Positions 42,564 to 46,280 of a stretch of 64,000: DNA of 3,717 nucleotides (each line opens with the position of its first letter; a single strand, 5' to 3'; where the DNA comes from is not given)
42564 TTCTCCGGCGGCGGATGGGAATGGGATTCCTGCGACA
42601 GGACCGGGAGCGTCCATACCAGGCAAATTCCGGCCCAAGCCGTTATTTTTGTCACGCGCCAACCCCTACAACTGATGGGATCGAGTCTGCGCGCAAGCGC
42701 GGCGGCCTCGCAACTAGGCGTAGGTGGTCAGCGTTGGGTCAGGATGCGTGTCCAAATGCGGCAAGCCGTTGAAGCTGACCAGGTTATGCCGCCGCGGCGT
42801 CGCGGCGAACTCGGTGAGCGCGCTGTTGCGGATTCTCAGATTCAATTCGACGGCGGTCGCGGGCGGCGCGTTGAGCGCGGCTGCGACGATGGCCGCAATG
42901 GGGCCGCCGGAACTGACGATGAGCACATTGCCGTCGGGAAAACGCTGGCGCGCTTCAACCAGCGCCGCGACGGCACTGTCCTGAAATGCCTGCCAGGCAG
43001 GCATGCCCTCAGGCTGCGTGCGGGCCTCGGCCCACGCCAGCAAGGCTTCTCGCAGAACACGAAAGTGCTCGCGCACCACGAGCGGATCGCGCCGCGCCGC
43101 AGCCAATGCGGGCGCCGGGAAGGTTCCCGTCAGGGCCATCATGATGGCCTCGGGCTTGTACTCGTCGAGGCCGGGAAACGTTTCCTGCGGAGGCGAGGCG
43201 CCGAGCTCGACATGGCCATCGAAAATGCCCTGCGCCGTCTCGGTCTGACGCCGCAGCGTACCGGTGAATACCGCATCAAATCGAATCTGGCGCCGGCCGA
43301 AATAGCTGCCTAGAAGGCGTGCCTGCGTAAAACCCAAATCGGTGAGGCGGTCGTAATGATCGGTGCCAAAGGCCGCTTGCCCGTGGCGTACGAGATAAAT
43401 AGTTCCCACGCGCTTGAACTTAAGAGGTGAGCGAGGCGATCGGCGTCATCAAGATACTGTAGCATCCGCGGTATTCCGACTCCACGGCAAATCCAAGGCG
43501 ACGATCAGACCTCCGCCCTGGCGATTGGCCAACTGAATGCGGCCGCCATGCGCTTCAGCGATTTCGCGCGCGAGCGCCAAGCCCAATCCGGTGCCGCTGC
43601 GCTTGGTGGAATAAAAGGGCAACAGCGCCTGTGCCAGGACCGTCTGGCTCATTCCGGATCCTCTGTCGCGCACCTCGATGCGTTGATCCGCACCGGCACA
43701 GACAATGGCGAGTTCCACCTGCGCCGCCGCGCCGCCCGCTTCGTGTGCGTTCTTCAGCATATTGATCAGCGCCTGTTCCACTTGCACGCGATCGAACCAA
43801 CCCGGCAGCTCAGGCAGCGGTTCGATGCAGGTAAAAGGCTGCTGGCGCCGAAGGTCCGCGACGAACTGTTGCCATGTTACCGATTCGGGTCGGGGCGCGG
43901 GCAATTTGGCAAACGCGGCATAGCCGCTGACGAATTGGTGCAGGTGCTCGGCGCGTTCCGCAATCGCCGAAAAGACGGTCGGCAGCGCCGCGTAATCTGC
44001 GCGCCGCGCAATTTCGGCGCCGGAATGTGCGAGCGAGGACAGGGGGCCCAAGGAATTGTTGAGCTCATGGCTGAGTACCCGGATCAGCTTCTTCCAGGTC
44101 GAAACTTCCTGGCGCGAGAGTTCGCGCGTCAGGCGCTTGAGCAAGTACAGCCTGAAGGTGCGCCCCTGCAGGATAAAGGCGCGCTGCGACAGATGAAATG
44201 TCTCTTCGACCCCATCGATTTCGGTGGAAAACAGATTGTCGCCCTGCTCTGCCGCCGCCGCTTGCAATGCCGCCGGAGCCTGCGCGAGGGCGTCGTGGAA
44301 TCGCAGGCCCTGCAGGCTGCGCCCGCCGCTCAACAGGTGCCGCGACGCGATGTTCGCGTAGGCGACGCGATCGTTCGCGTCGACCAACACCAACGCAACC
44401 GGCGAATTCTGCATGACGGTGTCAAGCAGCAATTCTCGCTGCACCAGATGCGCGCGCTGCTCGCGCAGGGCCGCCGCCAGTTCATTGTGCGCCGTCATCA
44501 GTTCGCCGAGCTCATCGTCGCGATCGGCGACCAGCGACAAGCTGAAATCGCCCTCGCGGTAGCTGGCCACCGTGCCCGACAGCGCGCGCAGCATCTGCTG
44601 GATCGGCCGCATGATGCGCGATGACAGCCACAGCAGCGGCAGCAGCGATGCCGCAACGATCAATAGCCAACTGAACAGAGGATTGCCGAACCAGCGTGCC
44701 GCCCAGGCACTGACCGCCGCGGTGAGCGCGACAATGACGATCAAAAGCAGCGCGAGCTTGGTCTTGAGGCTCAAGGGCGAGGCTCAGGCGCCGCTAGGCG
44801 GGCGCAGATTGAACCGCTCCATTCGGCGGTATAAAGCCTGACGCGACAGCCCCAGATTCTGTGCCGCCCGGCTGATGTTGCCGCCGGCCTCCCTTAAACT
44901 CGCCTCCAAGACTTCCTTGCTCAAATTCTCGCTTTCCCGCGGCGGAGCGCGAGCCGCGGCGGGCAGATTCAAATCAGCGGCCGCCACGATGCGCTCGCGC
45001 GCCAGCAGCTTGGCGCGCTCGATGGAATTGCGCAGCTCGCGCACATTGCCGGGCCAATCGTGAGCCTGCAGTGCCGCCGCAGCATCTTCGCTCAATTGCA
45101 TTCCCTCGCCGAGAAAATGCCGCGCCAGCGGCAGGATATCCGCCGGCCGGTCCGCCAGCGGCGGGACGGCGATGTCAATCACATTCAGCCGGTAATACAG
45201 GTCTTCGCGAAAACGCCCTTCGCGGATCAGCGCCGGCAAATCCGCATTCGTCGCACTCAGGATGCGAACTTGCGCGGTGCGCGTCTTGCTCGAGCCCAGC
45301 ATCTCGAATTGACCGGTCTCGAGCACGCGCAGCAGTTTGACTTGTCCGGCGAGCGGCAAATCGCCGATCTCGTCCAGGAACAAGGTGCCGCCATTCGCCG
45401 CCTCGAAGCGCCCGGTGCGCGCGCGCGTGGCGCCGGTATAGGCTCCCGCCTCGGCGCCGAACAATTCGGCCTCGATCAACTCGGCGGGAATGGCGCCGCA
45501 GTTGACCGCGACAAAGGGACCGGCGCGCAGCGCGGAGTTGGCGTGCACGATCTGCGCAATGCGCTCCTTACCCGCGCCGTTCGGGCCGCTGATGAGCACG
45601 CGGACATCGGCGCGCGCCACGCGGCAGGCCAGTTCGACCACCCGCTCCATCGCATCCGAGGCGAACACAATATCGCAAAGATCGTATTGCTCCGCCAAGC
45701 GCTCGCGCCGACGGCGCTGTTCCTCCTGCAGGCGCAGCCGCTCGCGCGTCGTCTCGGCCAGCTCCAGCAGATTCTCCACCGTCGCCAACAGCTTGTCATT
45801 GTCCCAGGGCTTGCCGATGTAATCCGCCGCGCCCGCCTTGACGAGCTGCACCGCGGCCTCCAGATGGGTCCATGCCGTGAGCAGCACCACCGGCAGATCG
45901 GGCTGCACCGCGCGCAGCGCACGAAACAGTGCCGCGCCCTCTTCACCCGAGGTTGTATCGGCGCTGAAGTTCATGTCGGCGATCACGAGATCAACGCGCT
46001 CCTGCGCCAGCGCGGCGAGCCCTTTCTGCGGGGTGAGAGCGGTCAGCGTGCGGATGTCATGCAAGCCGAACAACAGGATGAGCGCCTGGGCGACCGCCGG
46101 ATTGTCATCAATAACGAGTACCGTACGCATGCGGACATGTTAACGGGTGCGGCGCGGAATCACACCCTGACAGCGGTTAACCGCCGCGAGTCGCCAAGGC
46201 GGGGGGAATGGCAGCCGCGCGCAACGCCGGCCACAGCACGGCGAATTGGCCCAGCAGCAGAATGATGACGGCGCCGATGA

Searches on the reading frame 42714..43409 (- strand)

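Call 48: search_protein_families(library=ncbifam, proteins=[window:42714-43409:-], max_evalue=0.001)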
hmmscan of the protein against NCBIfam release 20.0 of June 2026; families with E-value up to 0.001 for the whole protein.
window:42714-43409:- (231 aa): 6 families
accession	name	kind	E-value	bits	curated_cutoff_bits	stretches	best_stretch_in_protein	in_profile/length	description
TIGR00249.1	sixA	equivalog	8.2e-08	32.2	74.5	1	4-84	3-81/154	phosphohistidine phosphatase SixA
TIGR03162.1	ribazole_cobC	equivalog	1e-07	31.5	162.9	0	4-63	1-63/176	alpha-ribazole phosphatase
NF005567.0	PRK07238.1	equivalog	2.7e-07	30.2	326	0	127-201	286-360/378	bifunctional RNase H/acid phosphatase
NF011580.0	PRK15004.1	equivalog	1.2e-05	25.4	250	0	4-66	3-69/203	adenosylcobalamin/alpha-ribazole phosphatase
NF038349.1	dPGM_arch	equivalog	0.0003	20.7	225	0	6-62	3-64/194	2,3-diphosphoglycerate-dependent phosphoglycerate mutase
NF002339.0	PRK01295.1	equivalog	0.00043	19.8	316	1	3-64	4-71/206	2,3-bisphosphoglycerate-dependent phosphoglycerate mutase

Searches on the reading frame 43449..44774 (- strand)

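Call 4: search_protein_families(library=pfam, proteins=[window:43449-44774:-])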
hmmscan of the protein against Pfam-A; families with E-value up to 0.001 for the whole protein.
window:43449-44774:- (441 aa): 4 families
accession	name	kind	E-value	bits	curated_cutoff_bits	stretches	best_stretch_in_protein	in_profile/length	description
PF02518.31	HATPase_c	-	3.7e-19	69.6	26.4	1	328-430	2-108/111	Histidine kinase-, DNA gyrase B-, and HSP90-like ATPase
PF00672.30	HAMP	-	5.9e-06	27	25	1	49-105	1-53/53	HAMP domain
PF08448.16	PAS_4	-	0.00039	21.1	23.1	0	123-185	3-70/110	PAS fold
PF13581.12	HATPase_c_2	-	0.00043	20.7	27.4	0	333-409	37-112/127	Histidine kinase-like ATPase domain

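Call 5: search_protein_families(library=ncbifam, proteins=[window:43449-44774:-])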
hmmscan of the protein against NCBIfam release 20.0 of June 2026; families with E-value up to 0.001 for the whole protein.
window:43449-44774:- (441 aa): 74 families (the best 25 are shown)
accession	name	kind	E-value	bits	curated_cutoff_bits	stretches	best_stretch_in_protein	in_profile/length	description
NF008468.0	PRK11360.1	equivalog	2e-33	115.7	646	1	213-435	381-612/616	two-component system sensor histidine kinase AtoS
NF046044.1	PnpS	equivalog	7.3e-22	77.9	400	2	328-430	282-390/390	two-component system histidine kinase PnpS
NF007688.0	PRK10364.1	equivalog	5.4e-21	74.9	479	1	315-433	337-453/460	two-component system sensor histidine kinase ZraS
NF033092.0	HK_WalK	equivalog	2e-20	72.9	725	2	326-430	483-593/594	cell wall metabolism sensor histidine kinase WalK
NF041777.1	sens_FixL_Rhizob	equivalog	2.2e-20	72.8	850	1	328-432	375-482/485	sensor protein FixL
NF008312.0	PRK11100.1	equivalog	2.4e-18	66.3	356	1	324-431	362-474/477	two-component system sensor histidine kinase CreC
NF012163.2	BaeS_SmeS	equivalog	3.6e-18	65.7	500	2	327-430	347-457/457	sensor histidine kinase efflux regulator BaeS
NF011874.0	PRK15347.1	equivalog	1.6e-17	62.9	852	1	327-435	509-618/921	two component system sensor kinase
NF010411.0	PRK13837.1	equivalog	5.7e-17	61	647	1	328-435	557-679/828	two-component system VirA-like sensor kinase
TIGR02916.1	PEP_his_kin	equivalog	3e-16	59.1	300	1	320-430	568-679/679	XrtA/PEP-CTERM system histidine kinase PrsK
NF052574.1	HisKinEspCMyxo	equivalog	6e-15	54.5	1200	1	332-434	531-640/785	serine histidine kinase EspC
NF007004.0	PRK09467.1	equivalog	7.1e-15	54.8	415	1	328-432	331-437/440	two-component system sensor histidine kinase EnvZ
NF040750.1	tetrathio_HK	equivalog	7.2e-15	54.5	750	1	329-419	454-542/555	tetrathionate respiration histidine kinase TtrS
NF008293.1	PRK11073.1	equivalog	2e-14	53.6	240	1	119-418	11-335/349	nitrogen regulation protein NR(II)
NF007007.0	PRK09470.1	equivalog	3.6e-14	52.5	486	1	328-432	352-460/463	envelope stress sensor histidine kinase CpxA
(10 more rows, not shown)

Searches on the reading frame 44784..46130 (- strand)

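Call 4: search_protein_families(library=pfam, proteins=[window:44784-46130:-])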
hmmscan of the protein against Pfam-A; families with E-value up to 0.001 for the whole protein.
window:44784-46130:- (448 aa): 7 families
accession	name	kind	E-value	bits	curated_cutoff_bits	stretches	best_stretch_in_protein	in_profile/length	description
PF00158.32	Sigma54_activat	-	4.3e-66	222.2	20.2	1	155-320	2-167/168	Sigma-54 interaction domain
PF00072.30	Response_reg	-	1e-19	71.2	30.2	1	4-118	1-110/111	Response regulator receiver domain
PF25601.1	AAA_lid_14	-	9.4e-17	61.1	27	1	327-398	2-81/87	AAA+ ATPase lid domain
PF14532.12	Sigma54_activ_2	-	1.8e-15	57.9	25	1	170-325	16-138/138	Sigma-54 interaction domain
PF02954.25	HTH_8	-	1.9e-11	43.9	22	1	401-440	3-42/42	Bacterial regulatory protein, Fis family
PF13556.12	HTH_30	-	4.3e-05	23.7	27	1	407-440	4-36/59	PucR C-terminal helix-turn-helix domain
PF07728.20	AAA_5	-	0.00092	19.7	22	0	178-294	2-121/139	AAA domain (dynein-related subfamily)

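Call 5: search_protein_families(library=ncbifam, proteins=[window:44784-46130:-])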
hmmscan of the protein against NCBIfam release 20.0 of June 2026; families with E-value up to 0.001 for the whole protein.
window:44784-46130:- (448 aa): 91 families (the best 25 are shown)
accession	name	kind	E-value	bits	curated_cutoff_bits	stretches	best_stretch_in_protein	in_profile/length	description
TIGR01818.1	ntrC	equivalog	6.3e-104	348.3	558.6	1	4-391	1-381/463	nitrogen regulation protein NR(I)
TIGR02915.1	PEP_resp_reg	equivalog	4.6e-103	345.4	502.6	1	4-442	1-444/445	PEP-CTERM-box response regulator transcription factor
NF008469.0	PRK11361.1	equivalog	2.1e-102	343.2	714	1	2-444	5-458/461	acetoacetate metabolism transcriptional regulator AtoC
NF051870.1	NAssimRespRegNtrX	equivalog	1.2e-93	314.5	600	1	2-438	2-448/452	nitrogen assimilation response regulator NtrX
NF011695.0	PRK15115.1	equivalog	4e-89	299.4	763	1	3-443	8-439/445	two-component system response regulator GlrR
TIGR01817.1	nifA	equivalog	1.4e-85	288.1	528.85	1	90-397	138-448/534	nif-specific transcriptional activator NifA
NF038308.1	RNA_repair_RtcR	equivalog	1.1e-83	281.9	650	1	103-409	135-457/530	RNA repair transcriptional activator RtcR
NF041552.1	TF_PrdR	equivalog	1.1e-83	281.5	795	1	115-440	234-576/577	sigma-54 dependent transcriptional regulator PrdR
NF008176.1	PRK10923.1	equivalog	1.7e-83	280.7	620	1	4-387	6-381/469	nitrogen regulation protein NR(I)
NF041946.1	LuxO_transreg_Vib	equivalog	9.1e-83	278.6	800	1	32-384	27-373/463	quorum-sensing sigma-54 dependent transcriptional regulator LuxO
NF003451.0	PRK05022.1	equivalog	3e-82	277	476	1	119-423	156-491/512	nitric oxide reductase transcriptional regulator NorR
NF049963.1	RespRegFlgRCampy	domain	1.8e-81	274.2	750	1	43-442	42-429/429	fla regulon two-component system response regulator FlgR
NF007689.0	PRK10365.1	equivalog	8.1e-81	272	760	1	4-439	8-441/441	sigma-54-dependent response regulator transcription factor ZraR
NF050807.1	TransRegFlbDCaul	equivalog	9.3e-80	268.7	750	1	151-401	117-375/454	sigma-54-dependent transcriptional regulator FlbD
TIGR02329.1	propionate_PrpR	equivalog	2.3e-78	264.1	499.2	1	113-438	174-525/526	propionate catabolism operon regulatory protein PrpR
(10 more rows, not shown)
